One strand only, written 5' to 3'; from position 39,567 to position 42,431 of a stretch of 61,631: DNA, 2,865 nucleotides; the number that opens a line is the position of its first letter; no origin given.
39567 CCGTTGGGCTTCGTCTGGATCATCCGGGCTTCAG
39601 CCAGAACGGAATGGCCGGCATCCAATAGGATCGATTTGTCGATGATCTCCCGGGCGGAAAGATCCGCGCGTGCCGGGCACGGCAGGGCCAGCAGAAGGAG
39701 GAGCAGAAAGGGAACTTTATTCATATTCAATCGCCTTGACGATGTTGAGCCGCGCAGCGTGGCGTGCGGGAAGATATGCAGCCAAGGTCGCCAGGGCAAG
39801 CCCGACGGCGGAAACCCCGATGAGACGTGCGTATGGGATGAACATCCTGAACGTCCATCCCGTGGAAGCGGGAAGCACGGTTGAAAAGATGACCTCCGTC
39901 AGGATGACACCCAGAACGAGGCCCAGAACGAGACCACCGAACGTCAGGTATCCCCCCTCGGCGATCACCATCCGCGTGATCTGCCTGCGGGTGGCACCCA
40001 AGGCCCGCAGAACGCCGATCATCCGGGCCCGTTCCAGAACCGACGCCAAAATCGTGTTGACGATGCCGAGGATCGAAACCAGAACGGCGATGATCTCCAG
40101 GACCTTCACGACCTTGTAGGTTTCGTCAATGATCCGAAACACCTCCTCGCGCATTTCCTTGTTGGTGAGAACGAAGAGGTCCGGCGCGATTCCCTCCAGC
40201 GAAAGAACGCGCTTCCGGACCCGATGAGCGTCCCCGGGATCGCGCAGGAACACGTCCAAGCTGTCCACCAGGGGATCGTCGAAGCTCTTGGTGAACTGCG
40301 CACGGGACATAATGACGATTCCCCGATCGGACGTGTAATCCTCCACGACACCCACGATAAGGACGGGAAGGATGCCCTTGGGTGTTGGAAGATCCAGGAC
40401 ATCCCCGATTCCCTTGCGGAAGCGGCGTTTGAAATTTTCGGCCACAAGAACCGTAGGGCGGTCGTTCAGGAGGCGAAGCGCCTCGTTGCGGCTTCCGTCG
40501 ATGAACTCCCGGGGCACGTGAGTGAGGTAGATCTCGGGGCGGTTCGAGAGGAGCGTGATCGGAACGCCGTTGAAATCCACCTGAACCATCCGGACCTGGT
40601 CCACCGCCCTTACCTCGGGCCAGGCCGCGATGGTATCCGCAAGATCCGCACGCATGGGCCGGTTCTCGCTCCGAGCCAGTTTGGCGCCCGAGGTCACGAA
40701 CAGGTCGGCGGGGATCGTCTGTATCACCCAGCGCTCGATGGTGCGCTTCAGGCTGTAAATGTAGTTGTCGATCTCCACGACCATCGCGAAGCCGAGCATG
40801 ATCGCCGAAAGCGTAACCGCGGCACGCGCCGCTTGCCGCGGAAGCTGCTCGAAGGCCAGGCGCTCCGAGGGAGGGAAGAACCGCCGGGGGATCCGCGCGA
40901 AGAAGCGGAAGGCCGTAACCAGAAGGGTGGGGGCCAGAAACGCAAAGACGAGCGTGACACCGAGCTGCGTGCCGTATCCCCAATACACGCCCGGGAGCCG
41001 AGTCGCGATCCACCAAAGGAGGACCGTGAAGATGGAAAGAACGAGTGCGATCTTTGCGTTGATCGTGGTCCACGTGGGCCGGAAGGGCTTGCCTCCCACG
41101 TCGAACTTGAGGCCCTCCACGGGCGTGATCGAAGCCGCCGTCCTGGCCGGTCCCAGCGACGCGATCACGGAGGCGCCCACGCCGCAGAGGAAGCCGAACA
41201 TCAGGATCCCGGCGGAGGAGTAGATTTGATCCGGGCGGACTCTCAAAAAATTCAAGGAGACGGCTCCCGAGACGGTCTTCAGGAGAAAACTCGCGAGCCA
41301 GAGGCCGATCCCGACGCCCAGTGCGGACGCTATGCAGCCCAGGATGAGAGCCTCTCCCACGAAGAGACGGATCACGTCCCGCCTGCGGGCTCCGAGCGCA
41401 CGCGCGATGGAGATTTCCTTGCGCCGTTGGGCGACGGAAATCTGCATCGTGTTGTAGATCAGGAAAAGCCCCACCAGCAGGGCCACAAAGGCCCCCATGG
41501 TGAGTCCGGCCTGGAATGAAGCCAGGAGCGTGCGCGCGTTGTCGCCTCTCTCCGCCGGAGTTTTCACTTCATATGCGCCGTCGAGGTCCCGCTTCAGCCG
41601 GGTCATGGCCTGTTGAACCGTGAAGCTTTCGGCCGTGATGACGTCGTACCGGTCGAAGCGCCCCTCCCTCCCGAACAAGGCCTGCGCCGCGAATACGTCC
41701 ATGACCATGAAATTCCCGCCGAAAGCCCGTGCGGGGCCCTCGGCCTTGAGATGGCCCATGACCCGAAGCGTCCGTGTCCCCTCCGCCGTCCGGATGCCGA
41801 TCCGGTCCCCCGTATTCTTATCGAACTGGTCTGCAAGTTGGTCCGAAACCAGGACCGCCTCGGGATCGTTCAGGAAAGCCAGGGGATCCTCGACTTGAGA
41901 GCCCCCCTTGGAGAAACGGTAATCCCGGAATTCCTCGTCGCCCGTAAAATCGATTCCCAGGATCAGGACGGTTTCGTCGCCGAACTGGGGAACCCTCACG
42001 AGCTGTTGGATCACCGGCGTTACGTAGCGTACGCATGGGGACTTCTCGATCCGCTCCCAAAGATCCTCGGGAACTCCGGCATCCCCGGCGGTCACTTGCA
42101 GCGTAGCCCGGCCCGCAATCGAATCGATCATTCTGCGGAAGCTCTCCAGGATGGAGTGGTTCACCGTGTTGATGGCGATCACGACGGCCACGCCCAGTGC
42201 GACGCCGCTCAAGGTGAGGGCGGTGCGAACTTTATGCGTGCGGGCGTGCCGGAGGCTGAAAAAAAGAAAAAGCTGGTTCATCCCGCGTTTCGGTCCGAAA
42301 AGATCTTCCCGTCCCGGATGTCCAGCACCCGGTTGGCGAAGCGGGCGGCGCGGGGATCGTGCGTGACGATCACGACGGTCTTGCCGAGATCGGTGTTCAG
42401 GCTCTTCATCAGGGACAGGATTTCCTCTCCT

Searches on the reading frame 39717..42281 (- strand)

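Call 59: search_protein_families(library=pfam, proteins=[window:39717-42281:-], max_evalue=0.00001)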
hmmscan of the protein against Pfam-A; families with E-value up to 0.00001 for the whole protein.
window:39717-42281:- (854 aa): 2 families
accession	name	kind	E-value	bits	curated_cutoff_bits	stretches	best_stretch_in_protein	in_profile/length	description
PF02687.27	FtsX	-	1.9e-39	134.8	25.5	2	730-847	5-120/120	FtsX-like permease C-terminal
PF12704.14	MacB_PCD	-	8.1e-28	98.6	27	2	20-230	1-205/207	MacB-like periplasmic core domain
